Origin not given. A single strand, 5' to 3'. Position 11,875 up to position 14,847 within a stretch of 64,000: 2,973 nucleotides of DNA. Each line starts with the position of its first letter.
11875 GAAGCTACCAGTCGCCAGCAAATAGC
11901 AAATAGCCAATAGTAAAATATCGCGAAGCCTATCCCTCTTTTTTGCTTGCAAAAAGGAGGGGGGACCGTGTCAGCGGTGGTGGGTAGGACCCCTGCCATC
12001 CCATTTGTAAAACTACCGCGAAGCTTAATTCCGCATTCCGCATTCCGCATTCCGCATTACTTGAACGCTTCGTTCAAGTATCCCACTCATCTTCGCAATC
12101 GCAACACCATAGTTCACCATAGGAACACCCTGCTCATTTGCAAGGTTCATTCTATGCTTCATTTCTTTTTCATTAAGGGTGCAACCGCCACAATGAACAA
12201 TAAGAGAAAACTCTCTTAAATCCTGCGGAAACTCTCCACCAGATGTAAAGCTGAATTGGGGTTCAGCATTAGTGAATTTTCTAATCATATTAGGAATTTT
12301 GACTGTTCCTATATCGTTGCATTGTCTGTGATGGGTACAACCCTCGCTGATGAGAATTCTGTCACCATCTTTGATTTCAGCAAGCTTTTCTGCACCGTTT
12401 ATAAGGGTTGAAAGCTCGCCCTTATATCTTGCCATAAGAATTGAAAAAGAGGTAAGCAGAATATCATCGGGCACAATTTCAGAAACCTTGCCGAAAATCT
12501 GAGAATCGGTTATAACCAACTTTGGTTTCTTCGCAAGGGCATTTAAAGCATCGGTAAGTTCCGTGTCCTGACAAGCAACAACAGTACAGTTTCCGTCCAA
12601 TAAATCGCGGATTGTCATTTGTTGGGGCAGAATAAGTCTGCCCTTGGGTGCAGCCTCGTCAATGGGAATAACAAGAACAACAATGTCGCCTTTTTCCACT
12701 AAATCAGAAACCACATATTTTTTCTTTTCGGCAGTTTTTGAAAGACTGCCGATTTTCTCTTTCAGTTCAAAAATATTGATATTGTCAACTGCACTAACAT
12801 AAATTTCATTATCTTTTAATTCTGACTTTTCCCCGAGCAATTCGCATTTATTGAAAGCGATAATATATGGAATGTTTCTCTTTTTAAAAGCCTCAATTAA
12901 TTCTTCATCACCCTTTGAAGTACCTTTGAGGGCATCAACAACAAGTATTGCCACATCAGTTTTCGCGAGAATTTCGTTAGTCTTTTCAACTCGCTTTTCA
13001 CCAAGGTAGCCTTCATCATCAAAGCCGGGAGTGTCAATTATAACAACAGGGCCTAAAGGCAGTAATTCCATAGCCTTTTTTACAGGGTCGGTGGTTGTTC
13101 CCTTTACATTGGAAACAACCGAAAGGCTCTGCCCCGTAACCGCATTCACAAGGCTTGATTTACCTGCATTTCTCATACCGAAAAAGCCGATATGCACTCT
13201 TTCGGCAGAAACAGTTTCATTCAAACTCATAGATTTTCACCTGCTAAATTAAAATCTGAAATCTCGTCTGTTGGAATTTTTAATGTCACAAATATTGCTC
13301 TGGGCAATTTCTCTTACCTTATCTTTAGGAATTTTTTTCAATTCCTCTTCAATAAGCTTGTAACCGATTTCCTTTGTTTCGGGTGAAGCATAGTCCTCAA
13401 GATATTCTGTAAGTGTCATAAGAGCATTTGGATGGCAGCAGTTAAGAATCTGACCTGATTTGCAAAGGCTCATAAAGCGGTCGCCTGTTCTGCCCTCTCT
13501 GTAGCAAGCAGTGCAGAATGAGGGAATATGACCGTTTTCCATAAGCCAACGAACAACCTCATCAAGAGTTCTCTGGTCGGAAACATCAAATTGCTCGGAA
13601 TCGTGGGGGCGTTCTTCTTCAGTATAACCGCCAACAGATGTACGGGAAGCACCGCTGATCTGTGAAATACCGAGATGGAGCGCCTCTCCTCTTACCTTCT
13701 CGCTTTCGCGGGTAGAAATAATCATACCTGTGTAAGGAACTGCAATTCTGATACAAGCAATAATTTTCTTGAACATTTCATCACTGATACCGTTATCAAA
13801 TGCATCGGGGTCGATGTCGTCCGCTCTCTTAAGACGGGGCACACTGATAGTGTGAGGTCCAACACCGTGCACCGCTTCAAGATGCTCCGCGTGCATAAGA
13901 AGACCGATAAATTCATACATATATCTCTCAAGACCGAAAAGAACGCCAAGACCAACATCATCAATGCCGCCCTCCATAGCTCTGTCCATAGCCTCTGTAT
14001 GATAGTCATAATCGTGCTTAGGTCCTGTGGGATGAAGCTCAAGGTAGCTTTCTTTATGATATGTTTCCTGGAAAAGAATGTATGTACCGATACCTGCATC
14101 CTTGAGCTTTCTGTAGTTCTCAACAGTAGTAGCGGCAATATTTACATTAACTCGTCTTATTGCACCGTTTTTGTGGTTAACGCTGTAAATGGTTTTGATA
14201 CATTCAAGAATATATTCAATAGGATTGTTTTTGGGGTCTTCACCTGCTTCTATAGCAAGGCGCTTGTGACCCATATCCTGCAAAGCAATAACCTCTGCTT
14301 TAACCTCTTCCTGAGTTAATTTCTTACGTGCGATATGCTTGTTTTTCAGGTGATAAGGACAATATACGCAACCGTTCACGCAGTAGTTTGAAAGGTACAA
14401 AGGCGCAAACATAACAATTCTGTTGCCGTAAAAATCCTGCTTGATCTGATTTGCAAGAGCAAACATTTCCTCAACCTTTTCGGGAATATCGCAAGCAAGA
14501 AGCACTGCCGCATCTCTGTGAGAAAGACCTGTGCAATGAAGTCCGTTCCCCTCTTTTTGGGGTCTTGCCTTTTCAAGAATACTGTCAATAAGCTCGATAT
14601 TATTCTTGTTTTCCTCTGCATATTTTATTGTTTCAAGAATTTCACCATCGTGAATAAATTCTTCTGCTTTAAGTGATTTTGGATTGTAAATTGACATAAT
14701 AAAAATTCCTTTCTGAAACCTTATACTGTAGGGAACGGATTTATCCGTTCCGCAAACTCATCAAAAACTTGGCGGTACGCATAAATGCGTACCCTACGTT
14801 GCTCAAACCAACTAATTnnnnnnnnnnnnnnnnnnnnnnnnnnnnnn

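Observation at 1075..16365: Family of intergenic elements whose arms are tandem heptanucleotides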

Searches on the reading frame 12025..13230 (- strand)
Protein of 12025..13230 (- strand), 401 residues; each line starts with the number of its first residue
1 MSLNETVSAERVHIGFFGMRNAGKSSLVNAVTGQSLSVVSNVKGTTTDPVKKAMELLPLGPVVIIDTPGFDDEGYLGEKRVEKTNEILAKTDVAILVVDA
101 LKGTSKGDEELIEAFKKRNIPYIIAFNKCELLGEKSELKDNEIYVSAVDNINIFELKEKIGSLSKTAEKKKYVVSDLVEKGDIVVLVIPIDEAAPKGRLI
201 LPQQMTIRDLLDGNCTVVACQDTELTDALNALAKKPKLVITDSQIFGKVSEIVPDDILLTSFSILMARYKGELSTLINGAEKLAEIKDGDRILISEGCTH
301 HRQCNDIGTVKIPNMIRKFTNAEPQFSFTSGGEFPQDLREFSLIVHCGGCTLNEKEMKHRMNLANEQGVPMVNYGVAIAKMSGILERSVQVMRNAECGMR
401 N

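Call 8: search_protein_families(library=pfam, proteins=[window:12025-13230:-])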
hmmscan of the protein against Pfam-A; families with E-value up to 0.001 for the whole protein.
window:12025-13230:- (401 aa): 8 families
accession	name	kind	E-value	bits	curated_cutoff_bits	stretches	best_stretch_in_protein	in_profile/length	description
PF18133.7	HydF_tetramer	-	8.6e-47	158.3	22.6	1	275-390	2-117/118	Hydrogen maturase F tetramerization domain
PF18128.7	HydF_dimer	-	1e-40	138.3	23.4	1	174-271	2-99/99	Hydrogen maturase F dimerization domain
PF01926.29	MMR_HSR1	-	2.7e-22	79.5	21.9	1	14-128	2-113/113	50S ribosome-binding GTPase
PF00009.33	GTP_EFTU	-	2e-09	37.7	26.5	1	63-144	72-147/188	Elongation factor Tu GTP binding domain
PF02421.24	FeoB_N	-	2.9e-09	37.1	27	1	14-133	3-119/156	Ferrous iron transport protein B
PF00350.29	Dynamin_N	-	7.4e-09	36.3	27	0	14-47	1-33/168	Dynamin family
PF03193.22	RsgA_GTPase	-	9.9e-07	29.2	30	1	16-72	111-170/174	RsgA GTPase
PF03029.23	ATP_bind_1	-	0.00056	20.2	27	0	61-198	92-227/240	Conserved hypothetical ATP binding protein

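Call 71: find_homologous_proteins(query=window:12025-13230:-, max_evalue=1e-100)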
Query window:12025-13230:- (401 aa): 7996 proteins with E <= 1e-100 among 8000 candidates; the best 120 are listed.
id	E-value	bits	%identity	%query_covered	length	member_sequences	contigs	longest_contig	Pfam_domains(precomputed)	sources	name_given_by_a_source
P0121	7.0e-247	837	94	100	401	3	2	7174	PF18128.8,PF01926.30,PF00350.30,PF02421.25,PF00009.34,PF18133.8,PF03193.23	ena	-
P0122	1.1e-238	810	92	100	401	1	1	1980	PF18128.8,PF01926.30,PF00350.30,PF02421.25,PF00009.34,PF18133.8,PF03193.23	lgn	-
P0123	1.4e-238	809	92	100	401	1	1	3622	PF18128.8,PF01926.30,PF00350.30,PF02421.25,PF00009.34,PF18133.8,PF03193.23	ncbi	-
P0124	2.1e-235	799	93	98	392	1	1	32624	PF18128.8,PF01926.30,PF00350.30,PF02421.25,PF00009.34,PF18133.8,PF03193.23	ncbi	-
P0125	3.9e-235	798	90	100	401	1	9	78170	PF18128.8,PF01926.30,PF00350.30,PF02421.25,PF00009.34,PF18133.8,PF03193.23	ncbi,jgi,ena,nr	ncbi:MAG: [FeFe] hydrogenase H-cluster maturation GTPase HydF [Ruminococcaceae bacterium]|nr:[FeFe] 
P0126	8.1e-235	797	91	98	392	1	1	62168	PF18128.8,PF01926.30,PF00350.30,PF02421.25,PF00009.34,PF18133.8,PF03193.23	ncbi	-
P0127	3.9e-233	791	89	100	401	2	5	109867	PF18128.8,PF01926.30,PF00350.30,PF02421.25,PF00009.34,PF18133.8,PF03193.23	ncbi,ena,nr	ncbi:MAG: [Clostridia bacterium]|nr:[FeFe] hydrogenase H-cluster maturation GTPase HydF [Clostridia 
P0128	4.1e-233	791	91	98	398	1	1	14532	PF18128.8,PF01926.30,PF00350.30,PF02421.25,PF00009.34,PF18133.8,PF03193.23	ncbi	-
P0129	5.6e-233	791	89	100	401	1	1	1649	PF18128.8,PF01926.30,PF00350.30,PF02421.25,PF00009.34,PF18133.8,PF03193.23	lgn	-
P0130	1.3e-232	790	91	98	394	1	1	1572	PF18128.8,PF01926.30,PF00350.30,PF02421.25,PF00009.34,PF18133.8,PF03193.23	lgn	-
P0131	1.6e-232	789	91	99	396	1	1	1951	PF18128.8,PF01926.30,PF00350.30,PF02421.25,PF00009.34,PF18133.8,PF03193.23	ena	-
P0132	2.1e-232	789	91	98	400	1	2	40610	PF18128.8,PF01926.30,PF00350.30,PF02421.25,PF00009.34,PF18133.8,PF03193.23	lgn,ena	-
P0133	4.8e-232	788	91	99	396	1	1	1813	PF18128.8,PF01926.30,PF00350.30,PF02421.25,PF00009.34,PF18133.8,PF03193.23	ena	-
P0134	5.8e-232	788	90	98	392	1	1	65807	PF18128.8,PF01926.30,PF00350.30,PF02421.25,PF00009.34,PF18133.8,PF03193.23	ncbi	-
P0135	1.8e-231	786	88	100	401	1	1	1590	PF18128.8,PF01926.30,PF00350.30,PF02421.25,PF00009.34,PF18133.8,PF03193.23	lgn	-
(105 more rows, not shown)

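Call 72: find_encoding_contigs(protein=P0124, flank=10000, max_places=2)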
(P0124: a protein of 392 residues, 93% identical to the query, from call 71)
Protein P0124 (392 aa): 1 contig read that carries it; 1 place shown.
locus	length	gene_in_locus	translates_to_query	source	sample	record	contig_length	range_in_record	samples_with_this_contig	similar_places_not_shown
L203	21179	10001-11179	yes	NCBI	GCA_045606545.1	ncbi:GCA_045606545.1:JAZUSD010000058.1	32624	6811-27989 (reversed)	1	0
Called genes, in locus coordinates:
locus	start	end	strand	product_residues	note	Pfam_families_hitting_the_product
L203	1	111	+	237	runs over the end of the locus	PF04474:DUF554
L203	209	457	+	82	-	-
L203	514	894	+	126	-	PF18810:PBECR2 (weak), PF18812:PBECR3 (weak), PF18819:MuF_C (weak)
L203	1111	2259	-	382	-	PF00465:Fe-ADH, PF13685:Fe-ADH_2, PF25137:ADH_Fe_C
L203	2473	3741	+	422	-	PF06824:Glyco_hydro_125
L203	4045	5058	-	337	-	PF07451:SpoVAD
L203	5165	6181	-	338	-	PF01210:NAD_Gly3P_dh_N (weak), PF02558:ApbA, PF08546:ApbA_C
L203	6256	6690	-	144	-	PF03862:SpoVAC_SpoVAEB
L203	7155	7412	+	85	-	PF21699:TM1266-like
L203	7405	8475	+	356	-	PF04055:Radical_SAM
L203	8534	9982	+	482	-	PF04055:Radical_SAM, PF06968:BATS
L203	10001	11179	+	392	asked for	PF01926:MMR_HSR1, PF02421:FeoB_N (weak), PF03193:RsgA_GTPase (faint), PF00350:Dynamin_N (faint), PF00009:GTP_EFTU, PF18128:HydF_dimer, PF18133:HydF_tetramer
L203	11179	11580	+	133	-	-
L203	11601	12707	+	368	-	PF13930:Endonuclea_NS_2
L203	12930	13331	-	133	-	PF04480:DUF559, PF18741:MTES_1575 (faint)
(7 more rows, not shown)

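Call 73: find_encoding_contigs(protein=P0125, flank=10000, max_places=2)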
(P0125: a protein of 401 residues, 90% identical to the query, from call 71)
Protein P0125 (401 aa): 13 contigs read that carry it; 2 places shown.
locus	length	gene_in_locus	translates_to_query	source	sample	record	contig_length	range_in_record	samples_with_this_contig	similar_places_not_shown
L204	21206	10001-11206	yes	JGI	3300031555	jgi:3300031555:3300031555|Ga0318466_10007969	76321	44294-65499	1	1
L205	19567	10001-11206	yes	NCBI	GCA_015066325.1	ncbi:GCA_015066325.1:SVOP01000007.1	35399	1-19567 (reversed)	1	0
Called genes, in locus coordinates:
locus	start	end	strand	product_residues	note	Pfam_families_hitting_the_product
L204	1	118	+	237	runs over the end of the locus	PF04474:DUF554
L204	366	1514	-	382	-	PF00465:Fe-ADH, PF13685:Fe-ADH_2, PF25137:ADH_Fe_C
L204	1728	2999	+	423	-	PF06824:Glyco_hydro_125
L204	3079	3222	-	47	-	-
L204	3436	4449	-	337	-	PF07451:SpoVAD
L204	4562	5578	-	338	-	PF01210:NAD_Gly3P_dh_N (weak), PF02558:ApbA, PF08546:ApbA_C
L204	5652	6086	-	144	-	PF03862:SpoVAC_SpoVAEB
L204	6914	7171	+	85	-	PF21699:TM1266-like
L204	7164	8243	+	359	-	PF04055:Radical_SAM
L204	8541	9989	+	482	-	PF04055:Radical_SAM, PF06968:BATS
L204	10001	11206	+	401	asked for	PF01926:MMR_HSR1, PF02421:FeoB_N (weak), PF03193:RsgA_GTPase (faint), PF00350:Dynamin_N (faint), PF00009:GTP_EFTU, PF18128:HydF_dimer, PF18133:HydF_tetramer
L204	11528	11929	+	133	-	-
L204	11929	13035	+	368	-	PF13930:Endonuclea_NS_2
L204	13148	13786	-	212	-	PF00702:Hydrolase, PF12710:HAD (weak), PF13419:HAD_2, PF13242:Hydrolase_like (faint)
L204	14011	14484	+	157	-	PF01257:2Fe-2S_thioredx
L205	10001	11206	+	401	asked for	PF01926:MMR_HSR1, PF02421:FeoB_N (weak), PF03193:RsgA_GTPase (faint), PF00350:Dynamin_N (faint), PF00009:GTP_EFTU, PF18128:HydF_dimer, PF18133:HydF_tetramer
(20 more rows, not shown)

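Call 74: find_encoding_contigs(protein=P0126, flank=10000, max_places=2)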
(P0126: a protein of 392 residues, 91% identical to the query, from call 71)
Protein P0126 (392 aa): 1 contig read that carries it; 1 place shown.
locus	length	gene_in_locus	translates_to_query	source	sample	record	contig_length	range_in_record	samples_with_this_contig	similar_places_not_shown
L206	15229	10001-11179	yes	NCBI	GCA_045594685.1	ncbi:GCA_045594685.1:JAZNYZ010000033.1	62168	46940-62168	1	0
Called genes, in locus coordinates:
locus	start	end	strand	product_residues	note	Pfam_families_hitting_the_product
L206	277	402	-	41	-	-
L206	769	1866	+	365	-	PF13676:TIR_2 (weak), PF01590:GAF (weak), PF13185:GAF_2 (weak)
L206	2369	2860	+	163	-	-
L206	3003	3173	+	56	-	-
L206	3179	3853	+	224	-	-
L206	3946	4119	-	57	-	-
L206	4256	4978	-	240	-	PF07451:SpoVAD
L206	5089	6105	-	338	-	PF01210:NAD_Gly3P_dh_N (weak), PF02558:ApbA, PF08546:ApbA_C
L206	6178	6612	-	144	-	PF03862:SpoVAC_SpoVAEB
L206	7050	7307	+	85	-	PF21699:TM1266-like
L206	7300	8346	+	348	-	PF04055:Radical_SAM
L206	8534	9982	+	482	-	PF04055:Radical_SAM, PF06968:BATS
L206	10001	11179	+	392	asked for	PF01926:MMR_HSR1, PF02421:FeoB_N, PF03193:RsgA_GTPase (faint), PF00350:Dynamin_N (faint), PF00009:GTP_EFTU, PF18128:HydF_dimer, PF18133:HydF_tetramer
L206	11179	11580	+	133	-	-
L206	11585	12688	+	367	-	PF13930:Endonuclea_NS_2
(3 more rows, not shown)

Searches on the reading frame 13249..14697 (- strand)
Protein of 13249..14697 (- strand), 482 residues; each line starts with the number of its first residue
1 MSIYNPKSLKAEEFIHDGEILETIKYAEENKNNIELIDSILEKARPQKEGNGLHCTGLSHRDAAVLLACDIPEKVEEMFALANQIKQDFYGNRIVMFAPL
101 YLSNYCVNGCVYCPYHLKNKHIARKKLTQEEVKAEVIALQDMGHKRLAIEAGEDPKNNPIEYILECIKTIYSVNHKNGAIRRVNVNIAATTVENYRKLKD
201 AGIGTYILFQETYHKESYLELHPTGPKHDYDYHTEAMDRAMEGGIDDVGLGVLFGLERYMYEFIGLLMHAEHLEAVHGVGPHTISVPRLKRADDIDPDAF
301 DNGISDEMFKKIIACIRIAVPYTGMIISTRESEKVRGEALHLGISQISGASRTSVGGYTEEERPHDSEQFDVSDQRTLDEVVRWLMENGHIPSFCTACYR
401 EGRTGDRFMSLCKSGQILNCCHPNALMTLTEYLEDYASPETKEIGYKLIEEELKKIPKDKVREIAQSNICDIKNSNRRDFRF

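Call 8: search_protein_families(library=pfam, proteins=[window:13249-14697:-])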
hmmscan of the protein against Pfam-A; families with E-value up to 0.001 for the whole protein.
window:13249-14697:- (482 aa): 2 families
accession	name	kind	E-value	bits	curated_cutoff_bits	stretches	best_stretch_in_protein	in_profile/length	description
PF06968.18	BATS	-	1.7e-16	60.6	22.2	1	285-389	1-86/88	Biotin and Thiamin Synthesis associated domain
PF04055.27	Radical_SAM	-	4.9e-16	59.8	29.5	1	102-252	3-147/166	Radical SAM superfamily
